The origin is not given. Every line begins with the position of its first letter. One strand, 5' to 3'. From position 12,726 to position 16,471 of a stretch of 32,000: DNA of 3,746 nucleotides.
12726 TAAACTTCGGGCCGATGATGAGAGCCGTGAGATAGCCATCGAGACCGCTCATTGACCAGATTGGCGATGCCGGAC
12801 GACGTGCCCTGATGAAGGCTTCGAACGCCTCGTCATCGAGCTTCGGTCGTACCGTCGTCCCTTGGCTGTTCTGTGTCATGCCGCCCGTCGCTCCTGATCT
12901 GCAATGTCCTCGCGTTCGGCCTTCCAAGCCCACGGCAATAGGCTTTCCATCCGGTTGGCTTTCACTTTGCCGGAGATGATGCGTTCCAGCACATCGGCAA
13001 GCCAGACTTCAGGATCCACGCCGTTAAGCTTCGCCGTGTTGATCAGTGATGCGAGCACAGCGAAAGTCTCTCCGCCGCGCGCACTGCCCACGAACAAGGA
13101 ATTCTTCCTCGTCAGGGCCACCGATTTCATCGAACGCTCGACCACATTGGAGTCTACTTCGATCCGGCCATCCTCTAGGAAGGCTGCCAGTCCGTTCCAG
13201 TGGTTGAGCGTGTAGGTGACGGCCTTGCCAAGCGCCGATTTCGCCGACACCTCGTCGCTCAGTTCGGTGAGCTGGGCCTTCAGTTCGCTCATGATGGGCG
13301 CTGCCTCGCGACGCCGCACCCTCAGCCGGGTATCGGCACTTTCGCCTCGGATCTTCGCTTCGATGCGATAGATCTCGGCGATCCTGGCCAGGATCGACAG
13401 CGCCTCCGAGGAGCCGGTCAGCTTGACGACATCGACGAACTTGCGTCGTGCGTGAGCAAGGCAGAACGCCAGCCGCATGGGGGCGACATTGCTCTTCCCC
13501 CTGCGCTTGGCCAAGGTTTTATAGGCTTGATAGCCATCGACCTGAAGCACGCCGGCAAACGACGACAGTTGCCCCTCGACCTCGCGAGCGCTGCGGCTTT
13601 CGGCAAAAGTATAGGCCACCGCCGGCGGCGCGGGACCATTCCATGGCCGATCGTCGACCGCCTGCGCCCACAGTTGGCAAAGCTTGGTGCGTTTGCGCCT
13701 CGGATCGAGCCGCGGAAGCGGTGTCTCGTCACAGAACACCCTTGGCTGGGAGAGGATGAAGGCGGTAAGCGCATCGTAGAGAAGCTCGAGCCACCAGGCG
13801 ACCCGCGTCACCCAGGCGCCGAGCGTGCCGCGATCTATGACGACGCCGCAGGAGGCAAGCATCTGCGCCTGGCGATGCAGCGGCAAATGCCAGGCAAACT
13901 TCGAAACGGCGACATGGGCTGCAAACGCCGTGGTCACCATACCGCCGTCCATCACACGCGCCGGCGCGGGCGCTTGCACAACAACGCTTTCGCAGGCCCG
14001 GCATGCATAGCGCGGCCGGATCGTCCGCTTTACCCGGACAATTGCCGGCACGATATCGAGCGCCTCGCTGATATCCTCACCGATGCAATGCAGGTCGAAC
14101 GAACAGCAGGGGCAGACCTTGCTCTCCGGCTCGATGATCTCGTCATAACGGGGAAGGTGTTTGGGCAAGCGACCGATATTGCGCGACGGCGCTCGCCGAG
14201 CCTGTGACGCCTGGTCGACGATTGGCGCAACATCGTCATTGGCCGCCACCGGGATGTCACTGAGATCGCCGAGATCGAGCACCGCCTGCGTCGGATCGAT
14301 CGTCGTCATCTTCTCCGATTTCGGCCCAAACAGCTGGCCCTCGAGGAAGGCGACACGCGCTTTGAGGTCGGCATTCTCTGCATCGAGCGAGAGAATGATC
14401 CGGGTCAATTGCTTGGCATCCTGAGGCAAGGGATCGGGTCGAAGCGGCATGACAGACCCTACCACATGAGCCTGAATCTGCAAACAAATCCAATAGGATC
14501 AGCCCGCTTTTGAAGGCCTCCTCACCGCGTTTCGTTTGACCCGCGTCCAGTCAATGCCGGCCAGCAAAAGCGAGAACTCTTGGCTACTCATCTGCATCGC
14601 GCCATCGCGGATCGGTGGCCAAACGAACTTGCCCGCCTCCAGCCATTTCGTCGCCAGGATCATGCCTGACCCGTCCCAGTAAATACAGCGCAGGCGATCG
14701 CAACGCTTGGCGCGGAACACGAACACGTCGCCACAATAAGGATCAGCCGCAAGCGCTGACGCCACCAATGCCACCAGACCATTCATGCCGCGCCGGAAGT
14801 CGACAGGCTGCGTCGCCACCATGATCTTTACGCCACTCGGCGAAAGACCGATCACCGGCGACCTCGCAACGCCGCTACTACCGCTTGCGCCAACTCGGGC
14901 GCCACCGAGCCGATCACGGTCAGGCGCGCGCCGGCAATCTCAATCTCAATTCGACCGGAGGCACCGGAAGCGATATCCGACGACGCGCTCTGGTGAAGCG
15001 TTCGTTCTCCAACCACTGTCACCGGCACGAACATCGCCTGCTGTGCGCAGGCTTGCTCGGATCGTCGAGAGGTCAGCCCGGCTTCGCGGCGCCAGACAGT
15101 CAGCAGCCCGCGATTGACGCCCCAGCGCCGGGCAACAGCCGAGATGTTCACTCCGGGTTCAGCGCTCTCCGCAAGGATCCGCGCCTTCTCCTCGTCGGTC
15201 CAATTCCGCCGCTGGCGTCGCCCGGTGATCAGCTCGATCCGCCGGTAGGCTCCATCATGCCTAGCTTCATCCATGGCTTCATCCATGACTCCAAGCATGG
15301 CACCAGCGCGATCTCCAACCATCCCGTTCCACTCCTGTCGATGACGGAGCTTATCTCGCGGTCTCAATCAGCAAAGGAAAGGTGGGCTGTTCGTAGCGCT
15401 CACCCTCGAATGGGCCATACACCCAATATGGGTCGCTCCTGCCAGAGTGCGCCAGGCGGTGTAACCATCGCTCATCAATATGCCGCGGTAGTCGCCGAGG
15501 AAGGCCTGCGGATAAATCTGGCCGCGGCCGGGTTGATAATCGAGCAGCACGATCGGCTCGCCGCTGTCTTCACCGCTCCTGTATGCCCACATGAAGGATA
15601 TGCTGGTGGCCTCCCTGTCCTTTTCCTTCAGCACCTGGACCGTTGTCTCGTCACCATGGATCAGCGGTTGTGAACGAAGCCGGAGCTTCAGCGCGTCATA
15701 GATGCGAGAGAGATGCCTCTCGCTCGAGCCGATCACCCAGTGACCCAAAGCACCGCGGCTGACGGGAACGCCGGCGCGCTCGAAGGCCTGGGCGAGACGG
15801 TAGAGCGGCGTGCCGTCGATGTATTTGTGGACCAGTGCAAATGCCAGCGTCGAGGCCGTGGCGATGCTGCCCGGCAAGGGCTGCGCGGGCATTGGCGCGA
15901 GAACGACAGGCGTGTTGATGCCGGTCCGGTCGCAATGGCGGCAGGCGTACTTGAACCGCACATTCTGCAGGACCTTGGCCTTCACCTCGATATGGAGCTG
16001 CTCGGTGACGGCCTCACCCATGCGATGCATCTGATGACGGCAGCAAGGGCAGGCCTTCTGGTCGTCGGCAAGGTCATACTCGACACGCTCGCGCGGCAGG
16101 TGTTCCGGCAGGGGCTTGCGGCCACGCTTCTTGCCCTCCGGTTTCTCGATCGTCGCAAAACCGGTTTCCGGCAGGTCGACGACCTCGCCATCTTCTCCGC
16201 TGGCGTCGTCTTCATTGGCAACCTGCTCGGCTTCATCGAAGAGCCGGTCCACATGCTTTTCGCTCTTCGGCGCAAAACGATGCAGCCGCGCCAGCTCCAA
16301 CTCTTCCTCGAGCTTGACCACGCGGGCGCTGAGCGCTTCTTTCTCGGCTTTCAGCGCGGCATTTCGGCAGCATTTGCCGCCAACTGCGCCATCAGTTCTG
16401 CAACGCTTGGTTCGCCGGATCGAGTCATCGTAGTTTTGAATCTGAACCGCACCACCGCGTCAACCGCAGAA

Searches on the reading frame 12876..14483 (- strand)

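Call 35: search_protein_families(library=pfam, proteins=[window:12876-14483:-])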
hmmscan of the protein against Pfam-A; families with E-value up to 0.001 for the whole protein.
window:12876-14483:- (535 aa): 4 families
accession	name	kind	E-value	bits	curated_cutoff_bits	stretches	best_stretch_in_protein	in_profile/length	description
PF03050.20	DDE_Tnp_IS66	-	4.8e-94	315.4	23.1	1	181-472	2-283/284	Transposase IS66 family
PF13005.12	zf-IS66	-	1.1e-16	61.4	27.3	1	122-165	2-46/46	zinc-finger binding domain of transposase IS66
PF13817.11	DDE_Tnp_IS66_C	-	9.2e-16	58.2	30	1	479-518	1-39/39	IS66 C-terminal element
PF13007.12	LZ_Tnp_IS66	-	6.1e-09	36.9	22.9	1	40-113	2-69/71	Transposase C of IS166 homeodomain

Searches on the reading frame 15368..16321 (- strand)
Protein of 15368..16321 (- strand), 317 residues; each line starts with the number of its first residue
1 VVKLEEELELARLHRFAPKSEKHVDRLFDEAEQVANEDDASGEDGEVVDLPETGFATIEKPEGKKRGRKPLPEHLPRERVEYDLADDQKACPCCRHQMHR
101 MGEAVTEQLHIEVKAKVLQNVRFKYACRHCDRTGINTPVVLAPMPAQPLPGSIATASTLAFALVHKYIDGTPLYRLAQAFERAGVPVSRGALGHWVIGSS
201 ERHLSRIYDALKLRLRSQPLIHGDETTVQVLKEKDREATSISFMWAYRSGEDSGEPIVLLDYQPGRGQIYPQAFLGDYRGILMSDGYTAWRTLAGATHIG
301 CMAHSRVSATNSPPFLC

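Call 35: search_protein_families(library=pfam, proteins=[window:15368-16321:-])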
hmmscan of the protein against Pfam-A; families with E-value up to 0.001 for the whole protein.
window:15368-16321:- (317 aa): 3 families
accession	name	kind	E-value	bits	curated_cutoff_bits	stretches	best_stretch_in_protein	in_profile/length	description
PF03050.20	DDE_Tnp_IS66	-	4.6e-47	161.2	23.1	1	152-306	2-157/284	Transposase IS66 family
PF13005.12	zf-IS66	-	2.6e-12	47.4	27.3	1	89-131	2-46/46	zinc-finger binding domain of transposase IS66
PF13007.12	LZ_Tnp_IS66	-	2.9e-11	44.3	22.9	1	3-80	1-71/71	Transposase C of IS166 homeodomain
